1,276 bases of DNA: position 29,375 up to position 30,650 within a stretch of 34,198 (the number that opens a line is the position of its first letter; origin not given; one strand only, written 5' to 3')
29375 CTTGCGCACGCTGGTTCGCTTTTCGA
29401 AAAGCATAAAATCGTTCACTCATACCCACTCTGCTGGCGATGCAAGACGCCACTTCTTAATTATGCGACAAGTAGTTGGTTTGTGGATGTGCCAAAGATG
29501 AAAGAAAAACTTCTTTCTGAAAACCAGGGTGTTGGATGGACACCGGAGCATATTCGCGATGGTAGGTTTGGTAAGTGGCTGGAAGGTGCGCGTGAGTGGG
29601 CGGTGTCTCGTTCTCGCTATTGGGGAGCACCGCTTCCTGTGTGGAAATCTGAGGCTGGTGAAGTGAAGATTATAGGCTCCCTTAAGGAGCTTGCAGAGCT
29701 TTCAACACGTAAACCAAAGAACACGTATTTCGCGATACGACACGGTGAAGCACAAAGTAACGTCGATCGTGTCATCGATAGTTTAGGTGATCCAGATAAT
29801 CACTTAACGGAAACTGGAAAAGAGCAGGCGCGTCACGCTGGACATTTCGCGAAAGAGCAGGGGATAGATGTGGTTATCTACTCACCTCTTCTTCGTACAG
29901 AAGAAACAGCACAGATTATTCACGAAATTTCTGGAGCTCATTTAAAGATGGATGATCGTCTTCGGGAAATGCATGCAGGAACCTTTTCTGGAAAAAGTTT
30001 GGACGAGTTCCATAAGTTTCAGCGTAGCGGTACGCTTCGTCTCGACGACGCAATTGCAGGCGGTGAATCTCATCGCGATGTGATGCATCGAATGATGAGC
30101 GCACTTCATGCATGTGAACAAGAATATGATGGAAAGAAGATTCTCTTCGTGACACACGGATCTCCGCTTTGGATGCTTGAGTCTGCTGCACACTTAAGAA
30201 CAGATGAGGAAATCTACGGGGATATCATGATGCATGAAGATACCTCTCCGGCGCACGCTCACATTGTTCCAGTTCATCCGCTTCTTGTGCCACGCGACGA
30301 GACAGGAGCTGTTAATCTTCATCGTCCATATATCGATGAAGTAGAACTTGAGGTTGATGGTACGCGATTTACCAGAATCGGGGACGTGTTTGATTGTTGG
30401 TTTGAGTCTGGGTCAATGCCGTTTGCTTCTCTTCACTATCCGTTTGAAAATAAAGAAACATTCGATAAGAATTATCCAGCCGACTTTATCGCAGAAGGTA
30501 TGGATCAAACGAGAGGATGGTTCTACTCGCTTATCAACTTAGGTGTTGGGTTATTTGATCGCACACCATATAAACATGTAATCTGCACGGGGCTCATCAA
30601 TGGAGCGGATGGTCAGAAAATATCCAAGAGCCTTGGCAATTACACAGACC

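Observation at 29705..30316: Intact-looking histidine-phosphatase (PGAM-superfamily) domain nested inside isoleucyl-tRNA synthetase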

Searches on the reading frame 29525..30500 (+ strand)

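Call 31: find_related_loci(query=A2, collection=genome_contigs, flank=6000)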
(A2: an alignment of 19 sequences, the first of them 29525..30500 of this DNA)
Query A2 (325 aa) in genome_contigs; peptide patterns used: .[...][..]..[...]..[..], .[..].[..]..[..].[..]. (x = any residue, [..] = any of these).
600 stretches matched a pattern (row limit reached: there are more); 599 encode a relative of the query (tblastn E <= 1e-3); the best 80 are kept; 80 distinct loci.
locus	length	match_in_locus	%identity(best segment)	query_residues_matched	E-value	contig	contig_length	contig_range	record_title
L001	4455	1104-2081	44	5-325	2e-82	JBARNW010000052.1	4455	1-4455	MAG: Minisyncoccia bacterium isolate MFD12107_ilm_asm_bin28 k127_70586, whole genome shotgun sequence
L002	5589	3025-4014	44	3-325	5e-82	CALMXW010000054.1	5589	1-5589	MAG TPA_asm: uncultured bacterium isolate SRR6158310_bin.79_CONCOCT_v1.1_MAG genome assembly, contig: ERZ1749613.2483, w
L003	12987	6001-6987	42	1-325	3e-80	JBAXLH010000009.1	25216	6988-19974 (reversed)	MAG: bacterium isolate ELA422 MAG422_9, whole genome shotgun sequence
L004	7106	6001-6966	44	3-325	8e-80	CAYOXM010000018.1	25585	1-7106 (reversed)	MAG TPA_asm: uncultured Gammaproteobacteria bacterium isolate SRP237561_co1_396 genome assembly, contig: NODE_2984_lengt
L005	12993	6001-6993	41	1-325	6e-74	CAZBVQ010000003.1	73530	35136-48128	MAG TPA_asm: uncultured Candidatus Saccharibacteria bacterium isolate SRP133034_co1_10 genome assembly, contig: NODE_158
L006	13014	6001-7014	38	1-325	4e-73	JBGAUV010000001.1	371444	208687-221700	MAG: Candidatus Paceibacteria bacterium isolate MAG_MBR_H10.111 MBRH10-111_opera_contig_99, whole genome shotgun sequenc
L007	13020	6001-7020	38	3-325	5e-73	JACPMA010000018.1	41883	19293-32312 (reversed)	MAG: Candidatus Peregrinibacteria bacterium isolate NC_groundwater_535_Ag_S-0.1um_45_10 S35_SO-1_scaffold_575138, whole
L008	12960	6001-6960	38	1-325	5e-73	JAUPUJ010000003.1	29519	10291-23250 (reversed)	MAG: Patescibacteria group bacterium isolate erpe_2018_sw_18hr_WHONDRS-SW48-000091_A_bin.51 scaffold_335, whole genome s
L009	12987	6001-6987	38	1-325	2e-72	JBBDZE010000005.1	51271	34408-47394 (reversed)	MAG: Candidatus Spechtbacterales bacterium isolate LejiaD_54_15 Lejia_D_1157_length_51271_cov_9, whole genome shotgun se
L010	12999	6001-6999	39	1-325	1e-70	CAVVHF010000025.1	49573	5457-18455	MAG: uncultured bacterium isolate MFD01112.bin.1.8 genome assembly, contig: contig_79610, whole genome shotgun sequence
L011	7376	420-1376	38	1-325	8e-70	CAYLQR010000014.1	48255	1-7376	MAG TPA_asm: uncultured Candidatus Saccharibacteria bacterium isolate SRP067234_co1_46 genome assembly, contig: k99_1465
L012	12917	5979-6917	37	3-325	2e-65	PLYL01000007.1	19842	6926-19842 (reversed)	MAG: Candidatus Yanofskybacteria bacterium isolate palsa_1334 73.20120700_P3D.271_contig_7055, whole genome shotgun sequ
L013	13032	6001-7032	35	1-325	1e-60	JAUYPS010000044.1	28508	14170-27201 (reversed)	MAG: bacterium isolate C4_metabat.bin.47 C4_k141_172349, whole genome shotgun sequence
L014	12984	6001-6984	35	3-325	2e-58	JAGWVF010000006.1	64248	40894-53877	MAG: Patescibacteria group bacterium isolate REEB413 contig-150_313, whole genome shotgun sequence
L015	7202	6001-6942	34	1-325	2e-57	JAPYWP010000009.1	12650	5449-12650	MAG: Candidatus Paceibacterota bacterium isolate RSWP11 scaffold_821_c1, whole genome shotgun sequence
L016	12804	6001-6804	37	5-273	3e-47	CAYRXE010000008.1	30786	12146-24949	MAG TPA_asm: uncultured Candidatus Peribacteria bacterium isolate SRP342105_co2_246 genome assembly, contig: NODE_1478_l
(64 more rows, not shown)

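Call 65: search_protein_families(library=pfam, proteins=[L016:4570-8985:+], max_evalue=0.00001)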
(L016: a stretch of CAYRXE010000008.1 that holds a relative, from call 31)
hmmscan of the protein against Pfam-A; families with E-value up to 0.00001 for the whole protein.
L016:4570-8985:+ (1472 aa): 5 families
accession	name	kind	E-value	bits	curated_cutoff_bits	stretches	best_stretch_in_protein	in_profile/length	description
PF00133.28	tRNA-synt_1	-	9e-130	433.6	22.7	2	51-538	4-269/414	tRNA synthetases class I (I, L, M and V)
PF00300.27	His_Phos_1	-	1.8e-81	272.9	21.7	2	759-943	2-183/194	Histidine phosphatase superfamily (branch 1)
PF19302.4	DUF5915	-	5.2e-24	85.3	27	1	1294-1471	4-194/195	Domain of unknown function (DUF5915)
PF08264.19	Anticodon_1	-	1.4e-23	83.9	25.1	1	1122-1269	1-144/148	Anticodon-binding domain of tRNA ligase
PF09334.17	tRNA-synt_1g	-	3e-15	56.3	20.1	1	92-237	8-134/391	tRNA synthetases class I (M)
